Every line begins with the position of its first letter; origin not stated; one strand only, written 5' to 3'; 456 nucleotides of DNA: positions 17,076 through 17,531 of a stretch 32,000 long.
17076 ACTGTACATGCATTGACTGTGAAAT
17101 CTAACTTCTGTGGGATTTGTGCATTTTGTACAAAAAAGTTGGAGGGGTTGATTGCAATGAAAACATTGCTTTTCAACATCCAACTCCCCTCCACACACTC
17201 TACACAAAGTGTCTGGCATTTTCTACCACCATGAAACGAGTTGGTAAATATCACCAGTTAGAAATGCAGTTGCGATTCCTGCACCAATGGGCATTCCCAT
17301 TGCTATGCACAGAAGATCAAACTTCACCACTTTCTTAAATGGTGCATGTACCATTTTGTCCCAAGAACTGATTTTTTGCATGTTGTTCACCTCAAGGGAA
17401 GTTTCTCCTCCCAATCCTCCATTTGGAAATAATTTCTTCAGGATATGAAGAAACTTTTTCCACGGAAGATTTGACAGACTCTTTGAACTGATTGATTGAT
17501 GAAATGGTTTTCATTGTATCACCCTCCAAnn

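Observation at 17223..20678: Duplicated single-TM micro-protein whose 17-aa core differs only at synonymous sites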

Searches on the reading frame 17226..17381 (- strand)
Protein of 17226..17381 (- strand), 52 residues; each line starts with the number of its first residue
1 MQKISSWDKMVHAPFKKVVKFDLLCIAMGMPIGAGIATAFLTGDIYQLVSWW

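Call 6: search_protein_families(library=pfam, proteins=[window:17226-17381:-], max_evalue=0.1)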
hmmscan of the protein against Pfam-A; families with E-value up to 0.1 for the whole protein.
seq(52 aa): 0 families

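Call 7: find_homologous_proteins(query=window:17226-17381:-, max_evalue=0.01)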
Query seq(52 aa) (52 aa): 34 proteins with E <= 0.01 among 34 candidates.
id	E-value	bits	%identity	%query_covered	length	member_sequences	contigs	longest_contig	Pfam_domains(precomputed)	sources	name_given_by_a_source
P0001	1.6e-27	111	96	100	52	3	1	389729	-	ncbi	ncbi:MAG: hypothetical protein ACW9W4_07035 [Candidatus Nitrosopumilus sp. bin_7KS]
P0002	2.2e-20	89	78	98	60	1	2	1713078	-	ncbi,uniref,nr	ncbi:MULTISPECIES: hypothetical protein [Nitrosopumilus]|uniref:Uncharacterized protein n=1 Tax=Nitr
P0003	2.6e-20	88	80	98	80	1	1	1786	-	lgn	-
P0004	4.7e-20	88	76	98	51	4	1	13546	-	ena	-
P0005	5.4e-20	87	84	94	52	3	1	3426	-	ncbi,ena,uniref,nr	ncbi:MAG: hypothetical protein H2B05_03145 [Nitrosopumilaceae archaeon]|uniref:Uncharacterized prote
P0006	9.5e-20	87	82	94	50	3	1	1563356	-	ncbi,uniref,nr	ncbi:hypothetical protein [Nitrosopumilus cobalaminigenes]|uniref:hypothetical protein n=1 Tax=Nitro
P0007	1.3e-19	86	76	98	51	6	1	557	-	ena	-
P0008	5.5e-19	84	78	96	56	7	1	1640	-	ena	-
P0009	6.2e-19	84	73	98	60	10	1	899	-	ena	-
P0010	1.5e-18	83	76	98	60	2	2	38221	-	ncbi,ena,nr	ncbi:MAG: hypothetical protein R3327_06465 [Nitrosopumilaceae archaeon]|nr:hypothetical protein [Nit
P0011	2.5e-18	82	73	98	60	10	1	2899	-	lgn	-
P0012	1.8e-13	67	82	75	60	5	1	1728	-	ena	-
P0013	2.7e-13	67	76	81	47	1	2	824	-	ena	-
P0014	4.4e-13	66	69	88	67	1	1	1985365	-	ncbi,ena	-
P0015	3.2e-12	63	79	75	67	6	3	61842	-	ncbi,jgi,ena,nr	ncbi:MAG: hypothetical protein OEM28_07510 [Nitrosopumilus sp.]|nr:hypothetical protein [Nitrosopumi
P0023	3.0e-10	57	92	46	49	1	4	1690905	-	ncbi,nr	ncbi:hypothetical protein [Candidatus Nitrosopumilus sediminis]|nr:hypothetical protein [Candidatus 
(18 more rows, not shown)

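Call 10: find_related_loci(query=A1, collection=genome_contigs, flank=6000)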
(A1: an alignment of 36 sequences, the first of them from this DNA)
Query A1 (52 aa) in genome_contigs; peptide patterns used: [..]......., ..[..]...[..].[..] (x = any residue, [..] = any of these).
104 stretches matched a pattern; 91 encode a relative of the query (tblastn E <= 1e-3); the best 80 are kept; 80 distinct loci.
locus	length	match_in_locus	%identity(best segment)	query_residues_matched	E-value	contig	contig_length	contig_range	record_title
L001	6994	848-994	82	1-49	6e-24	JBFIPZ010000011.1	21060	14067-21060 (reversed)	MAG: Nitrosopumilaceae archaeon isolate Mix_sand12.2021.10.Z.69 k141_1731251_length_21060_cov_17.3634, whole genome shot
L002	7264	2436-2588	75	1-51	2e-23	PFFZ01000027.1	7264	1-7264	MAG: Nitrosopumilales archaeon CG15_BIG_FIL_POST_REV_8_21_14_020_37_12 CG15_8_21_14_0.20_scaffold_4168_c, whole genome s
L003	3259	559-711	76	1-51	4e-23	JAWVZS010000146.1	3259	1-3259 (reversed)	MAG: Nitrosopumilaceae archaeon isolate HN14.bin.35 k141_485090_length_3259_cov_10.0000, whole genome shotgun sequence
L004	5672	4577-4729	73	1-51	4e-23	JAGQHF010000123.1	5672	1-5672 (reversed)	MAG: Nitrosarchaeum sp. isolate HKST03 k127_963961, whole genome shotgun sequence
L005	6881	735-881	73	3-51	2e-22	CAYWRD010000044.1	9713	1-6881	MAG TPA_asm: uncultured Nitrosopumilaceae archaeon isolate SRP304980_co2_262 genome assembly, contig: NODE_5713_length_9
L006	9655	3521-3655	71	5-49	4e-18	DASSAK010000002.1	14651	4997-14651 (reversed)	MAG TPA_asm: Nitrosopumilaceae archaeon isolate SMAG_U15855 k141_146320, whole genome shotgun sequence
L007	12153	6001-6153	69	5-50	2e-17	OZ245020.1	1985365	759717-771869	MAG: Nitrosarchaeum sp. isolate 551d757b-9719-43ce-af74-18e6fc1aa08f genome assembly, chromosome: 1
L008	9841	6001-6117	79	5-43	4e-17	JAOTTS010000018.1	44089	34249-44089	MAG: Nitrosopumilus sp. isolate 13_July_SF_Bin28 13_July_SF_Bin28_scaffold_212_c1, whole genome shotgun sequence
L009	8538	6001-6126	71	2-43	8e-17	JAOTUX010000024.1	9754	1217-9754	MAG: Nitrosopumilus sp. isolate 13_May_SF_Bin26 13_May_SF_Bin26_scaffold_6211_c1, whole genome shotgun sequence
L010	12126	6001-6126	64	2-43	1e-15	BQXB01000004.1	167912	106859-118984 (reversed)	Nitrosarchaeum sp. LAS73 DNA, sequence4, whole genome shotgun sequence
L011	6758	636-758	64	2-43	3e-15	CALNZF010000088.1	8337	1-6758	MAG: uncultured Nitrosopumilaceae archaeon isolate LOGT_bin.0172 genome assembly, contig: contig_86027, whole genome sho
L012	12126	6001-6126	67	2-43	5e-15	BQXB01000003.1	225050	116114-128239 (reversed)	Nitrosarchaeum sp. LAS73 DNA, sequence3, whole genome shotgun sequence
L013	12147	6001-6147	61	2-52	8e-15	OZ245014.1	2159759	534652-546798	MAG: Nitrosarchaeum sp. isolate 6c44fd2d-09a9-4874-8e7b-1c6d34cb83b8 genome assembly, chromosome: 1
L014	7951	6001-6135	60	2-46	1e-14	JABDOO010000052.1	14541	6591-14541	MAG: Nitrosopumilus sp. isolate Site_A32 k127_601172, whole genome shotgun sequence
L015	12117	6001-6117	73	2-41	1e-14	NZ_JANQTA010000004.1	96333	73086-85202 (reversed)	MAG: Nitrosopumilus sp. isolate IP29b_bin.65 k99_3221947, whole genome shotgun sequence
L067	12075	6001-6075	88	2-26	2e-11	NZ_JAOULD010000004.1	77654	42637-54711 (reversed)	MAG: Nitrosopumilus sp. isolate 8_1_Jan_SF_Bin66 8_1_Jan_SF_Bin66_scaffold_115_c1, whole genome shotgun sequence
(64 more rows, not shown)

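Call 15: search_protein_representatives(alignment_id=A1)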
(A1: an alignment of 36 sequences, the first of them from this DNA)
Query: 36 sequences, 55 profile positions. Proteins with E-value up to 0.001 (for the whole library): 51; up to 1e-10: 28; up to 1e-30: 0. The best 51 are listed.
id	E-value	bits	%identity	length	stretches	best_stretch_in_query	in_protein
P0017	2.3e-24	100.7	-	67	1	2-51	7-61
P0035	1.1e-22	95.2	-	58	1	1-48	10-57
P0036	2.2e-21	91.1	-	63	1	2-45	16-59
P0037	9.6e-20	85.9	-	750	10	13-35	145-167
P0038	1.4e-19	85.3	-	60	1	3-45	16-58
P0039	1.1e-18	82.5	-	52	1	3-52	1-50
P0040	8.1e-18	79.7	-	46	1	1-48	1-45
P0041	1.6e-16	75.5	-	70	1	8-52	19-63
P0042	4.1e-16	74.2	-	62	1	3-52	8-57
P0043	5.1e-16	73.9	-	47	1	8-48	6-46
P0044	7.3e-16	73.4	-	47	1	12-51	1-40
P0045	2.1e-15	71.9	-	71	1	8-52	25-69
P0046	3.0e-15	71.5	-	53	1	4-40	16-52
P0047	4.4e-15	70.9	-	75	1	1-47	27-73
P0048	6.1e-15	70.5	-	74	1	1-48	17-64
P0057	2.5e-12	62.1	-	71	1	5-43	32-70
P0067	1.1e-08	50.4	-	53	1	8-43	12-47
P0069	3.9e-08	48.7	-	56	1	2-44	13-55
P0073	2.1e-06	43.1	-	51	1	5-44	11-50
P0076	3.0e-05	39.4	-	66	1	7-41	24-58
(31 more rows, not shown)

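Call 17: find_encoding_contigs(protein=P0073, flank=4000, max_places=4)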
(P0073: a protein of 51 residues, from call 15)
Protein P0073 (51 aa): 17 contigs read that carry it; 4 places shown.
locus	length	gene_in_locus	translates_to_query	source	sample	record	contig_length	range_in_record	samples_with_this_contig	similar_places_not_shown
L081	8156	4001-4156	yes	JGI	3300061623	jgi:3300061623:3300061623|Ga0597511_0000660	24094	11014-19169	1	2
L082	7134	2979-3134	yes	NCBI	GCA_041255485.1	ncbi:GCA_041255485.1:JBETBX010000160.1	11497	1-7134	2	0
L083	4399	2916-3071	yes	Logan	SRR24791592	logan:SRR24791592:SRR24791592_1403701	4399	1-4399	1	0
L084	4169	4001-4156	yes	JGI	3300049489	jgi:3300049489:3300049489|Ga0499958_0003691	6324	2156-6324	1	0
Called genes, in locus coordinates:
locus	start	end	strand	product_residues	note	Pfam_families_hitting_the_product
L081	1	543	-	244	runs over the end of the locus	PF00926:DHBP_synthase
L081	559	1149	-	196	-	PF00677:Lum_binding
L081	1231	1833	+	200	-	PF00881:Nitroreductase, PF14512:TM1586_NiRdase (faint)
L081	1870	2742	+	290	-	PF01619:Pro_dh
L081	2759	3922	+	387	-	PF00041:fn3, PF25059:FN3_DSCAM-DSCAML_C (faint), PF00041:fn3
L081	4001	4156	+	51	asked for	-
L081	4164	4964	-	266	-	PF25213:HVO_A0261_N (weak)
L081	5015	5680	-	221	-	-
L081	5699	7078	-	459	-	PF05368:NmrA, PF01073:3Beta_HSD (weak), PF01370:Epimerase, PF13460:NAD_binding_10, PF16363:GDP_Man_Dehyd (weak)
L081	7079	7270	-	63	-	-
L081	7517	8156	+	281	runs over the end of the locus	PF02607:B12-binding_2, PF02310:B12-binding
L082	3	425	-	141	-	?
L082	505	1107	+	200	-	PF00881:Nitroreductase, PF14512:TM1586_NiRdase (faint)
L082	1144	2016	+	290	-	PF01619:Pro_dh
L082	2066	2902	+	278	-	PF00041:fn3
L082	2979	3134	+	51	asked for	-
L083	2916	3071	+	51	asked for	-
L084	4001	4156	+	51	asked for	-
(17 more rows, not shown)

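Call 18: find_encoding_contigs(protein=P0069, flank=4000, max_places=4)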
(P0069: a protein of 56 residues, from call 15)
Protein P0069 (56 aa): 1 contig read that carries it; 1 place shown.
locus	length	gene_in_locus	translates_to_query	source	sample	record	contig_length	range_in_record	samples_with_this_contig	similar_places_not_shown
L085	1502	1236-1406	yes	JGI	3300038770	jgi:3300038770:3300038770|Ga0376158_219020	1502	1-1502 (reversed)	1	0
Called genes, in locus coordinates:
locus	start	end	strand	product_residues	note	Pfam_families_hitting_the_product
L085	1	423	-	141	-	?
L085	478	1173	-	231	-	PF01569:PAP2, PF14378:PAP2_3 (weak)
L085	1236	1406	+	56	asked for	-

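Call 19: find_encoding_contigs(protein=P0057, flank=4000, max_places=4)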
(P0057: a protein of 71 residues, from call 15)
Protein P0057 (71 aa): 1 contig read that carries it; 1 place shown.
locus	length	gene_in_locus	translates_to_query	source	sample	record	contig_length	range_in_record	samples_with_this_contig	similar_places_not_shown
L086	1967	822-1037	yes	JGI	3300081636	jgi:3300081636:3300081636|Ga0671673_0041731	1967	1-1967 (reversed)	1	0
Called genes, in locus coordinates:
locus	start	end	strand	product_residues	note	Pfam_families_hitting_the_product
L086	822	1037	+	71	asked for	-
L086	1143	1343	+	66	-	-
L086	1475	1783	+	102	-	-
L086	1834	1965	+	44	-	?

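Call 22: search_protein_families(library=ncbifam, proteins=[window:17226-17381:-], max_evalue=0.1)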
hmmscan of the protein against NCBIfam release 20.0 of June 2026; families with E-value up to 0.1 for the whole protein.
seq(52 aa): 0 families

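Call 33: predict_structure(alignment_id=A1)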
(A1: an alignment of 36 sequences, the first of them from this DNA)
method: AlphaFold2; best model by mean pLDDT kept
length: 52 residues; sequences in the alignment: 36
mean_pLDDT: 81.1   pTM: 0.45
mean pLDDT of the five models: 81.1, 75.2, 73.4, 72.9, 71.7
residues with pLDDT >= 90: 14; 70-90: 28; 50-70: 10; < 50: 0
segments of 3 or more residues with pLDDT < 50: none
pLDDT, mean of each block of 10 residues (from residue 1): 73 85 95 86 70 60
secondary structure, 60 per line:
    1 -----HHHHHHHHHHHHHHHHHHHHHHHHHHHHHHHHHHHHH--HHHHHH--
elements in order: H6-42 H45-50

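Call 34: list_cluster_members(proteins=[window:17226-17381:-, window:20532-20678:-, P0002, P0006, P0023, window:17040-17219:-, window:20785-20964:+, window:18375-18557:-])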
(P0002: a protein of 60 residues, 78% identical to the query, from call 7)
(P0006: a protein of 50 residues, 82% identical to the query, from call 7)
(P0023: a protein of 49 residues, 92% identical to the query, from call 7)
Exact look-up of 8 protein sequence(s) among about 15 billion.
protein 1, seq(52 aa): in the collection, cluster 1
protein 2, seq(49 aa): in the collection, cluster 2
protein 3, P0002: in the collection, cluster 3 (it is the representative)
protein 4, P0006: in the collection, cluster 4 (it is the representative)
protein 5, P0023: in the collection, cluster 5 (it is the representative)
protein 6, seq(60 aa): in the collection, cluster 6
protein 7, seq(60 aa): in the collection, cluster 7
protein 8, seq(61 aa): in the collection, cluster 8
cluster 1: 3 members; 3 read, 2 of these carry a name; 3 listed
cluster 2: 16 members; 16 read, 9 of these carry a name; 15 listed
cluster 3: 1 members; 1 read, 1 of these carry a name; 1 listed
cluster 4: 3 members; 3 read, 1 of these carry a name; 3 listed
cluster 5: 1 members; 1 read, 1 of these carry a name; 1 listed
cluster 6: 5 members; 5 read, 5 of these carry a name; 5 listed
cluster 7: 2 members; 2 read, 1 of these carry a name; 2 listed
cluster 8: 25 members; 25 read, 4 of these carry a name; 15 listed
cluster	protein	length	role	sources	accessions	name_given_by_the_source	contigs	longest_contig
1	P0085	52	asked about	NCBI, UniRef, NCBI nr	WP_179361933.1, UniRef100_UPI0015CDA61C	hypothetical protein [Nitrosopumilus oxyclinae] | hypothetical protein n=1 Tax=Nitrosopumilus oxyclinae TaxID=1959104 RepID=UPI0015CDA61C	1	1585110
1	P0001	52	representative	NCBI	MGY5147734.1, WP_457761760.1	MAG: hypothetical protein ACW9W4_07035 [Candidatus Nitrosopumilus sp. bin_7KS]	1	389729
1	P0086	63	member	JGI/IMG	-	-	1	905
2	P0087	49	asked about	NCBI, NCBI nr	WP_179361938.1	hypothetical protein [Nitrosopumilus oxyclinae]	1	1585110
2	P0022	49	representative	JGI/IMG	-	-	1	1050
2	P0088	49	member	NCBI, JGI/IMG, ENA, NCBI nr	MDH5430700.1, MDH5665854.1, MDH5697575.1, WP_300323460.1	MAG: hypothetical protein OEW78_02305 [Nitrosopumilus sp.] | hypothetical protein [Nitrosopumilus sp.]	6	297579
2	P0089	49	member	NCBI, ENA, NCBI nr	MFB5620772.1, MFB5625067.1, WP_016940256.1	hypothetical protein [Candidatus Nitrosopumilus sediminis]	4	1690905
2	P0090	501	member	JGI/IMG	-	hypothetical protein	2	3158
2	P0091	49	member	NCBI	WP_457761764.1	hypothetical protein [Candidatus Nitrosopumilus sp. bin_7KS]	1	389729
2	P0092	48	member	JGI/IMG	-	hypothetical protein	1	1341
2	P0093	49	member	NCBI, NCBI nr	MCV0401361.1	MAG: hypothetical protein K5777_05225 [Nitrosopumilus sp.] | hypothetical protein [Nitrosopumilus sp.]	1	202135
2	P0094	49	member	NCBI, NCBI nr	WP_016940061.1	hypothetical protein [Candidatus Nitrosopumilus sediminis]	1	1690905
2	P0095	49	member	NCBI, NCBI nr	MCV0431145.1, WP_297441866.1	hypothetical protein [Nitrosopumilus sp.]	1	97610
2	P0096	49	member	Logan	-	-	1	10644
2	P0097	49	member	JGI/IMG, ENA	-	-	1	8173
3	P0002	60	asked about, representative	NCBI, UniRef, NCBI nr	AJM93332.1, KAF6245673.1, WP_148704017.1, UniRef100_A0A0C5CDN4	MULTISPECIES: hypothetical protein [Nitrosopumilus] | Uncharacterized protein n=1 Tax=Nitrosopumilus piranensis TaxID=1582439 ...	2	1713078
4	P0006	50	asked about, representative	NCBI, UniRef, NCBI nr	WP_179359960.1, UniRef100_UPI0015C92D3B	hypothetical protein [Nitrosopumilus cobalaminigenes] | hypothetical protein n=1 Tax=Nitrosopumilus cobalaminigenes TaxID=1470066 ...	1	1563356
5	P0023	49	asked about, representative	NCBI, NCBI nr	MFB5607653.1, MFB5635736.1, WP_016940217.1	hypothetical protein [Candidatus Nitrosopumilus sediminis]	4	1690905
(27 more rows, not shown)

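Call 52: find_encoding_contigs(protein=P0045, flank=3000, max_places=3)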
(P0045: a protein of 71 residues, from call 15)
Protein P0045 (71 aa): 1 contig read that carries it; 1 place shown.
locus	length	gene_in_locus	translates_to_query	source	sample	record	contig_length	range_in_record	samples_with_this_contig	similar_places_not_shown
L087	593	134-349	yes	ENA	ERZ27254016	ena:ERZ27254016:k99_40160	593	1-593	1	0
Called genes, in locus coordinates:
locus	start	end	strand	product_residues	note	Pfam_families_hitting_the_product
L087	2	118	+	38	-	?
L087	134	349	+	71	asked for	-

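Call 53: find_encoding_contigs(protein=P0076, flank=3000, max_places=3)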
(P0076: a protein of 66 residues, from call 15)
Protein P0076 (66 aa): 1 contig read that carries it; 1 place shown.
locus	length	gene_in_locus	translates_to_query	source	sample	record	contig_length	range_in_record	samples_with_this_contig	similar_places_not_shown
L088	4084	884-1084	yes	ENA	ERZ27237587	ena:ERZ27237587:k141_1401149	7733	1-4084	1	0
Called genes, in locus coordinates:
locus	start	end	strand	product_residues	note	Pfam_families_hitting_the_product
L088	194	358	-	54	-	-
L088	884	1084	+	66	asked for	-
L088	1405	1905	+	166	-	PF00211:Guanylate_cyc (weak)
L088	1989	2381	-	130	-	-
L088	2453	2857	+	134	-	-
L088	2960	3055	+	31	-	-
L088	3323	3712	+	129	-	-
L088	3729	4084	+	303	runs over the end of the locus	PF08271:Zn_Ribbon_TF (weak), PF00382:TFIIB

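Call 54: find_encoding_contigs(protein=P0067, flank=3000, max_places=3)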
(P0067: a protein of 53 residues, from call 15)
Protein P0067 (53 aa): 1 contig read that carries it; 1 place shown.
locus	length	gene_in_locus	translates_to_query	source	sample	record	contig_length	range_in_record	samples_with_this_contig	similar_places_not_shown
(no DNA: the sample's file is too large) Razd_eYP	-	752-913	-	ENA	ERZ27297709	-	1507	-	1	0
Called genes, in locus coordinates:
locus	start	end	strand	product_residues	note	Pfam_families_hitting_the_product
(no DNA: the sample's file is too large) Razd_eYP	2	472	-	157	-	?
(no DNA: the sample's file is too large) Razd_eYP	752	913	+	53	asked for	-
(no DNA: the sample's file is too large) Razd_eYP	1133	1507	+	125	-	?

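Call 61: find_related_loci(query=A1, collection=viral_contigs, flank=4000)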
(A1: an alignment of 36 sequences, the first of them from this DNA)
Query A1 (52 aa) in viral_contigs; peptide patterns used: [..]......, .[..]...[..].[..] (x = any residue, [..] = any of these).
17 stretches matched a pattern, but none encodes a relative of the query by tblastn (E <= 1e-3).
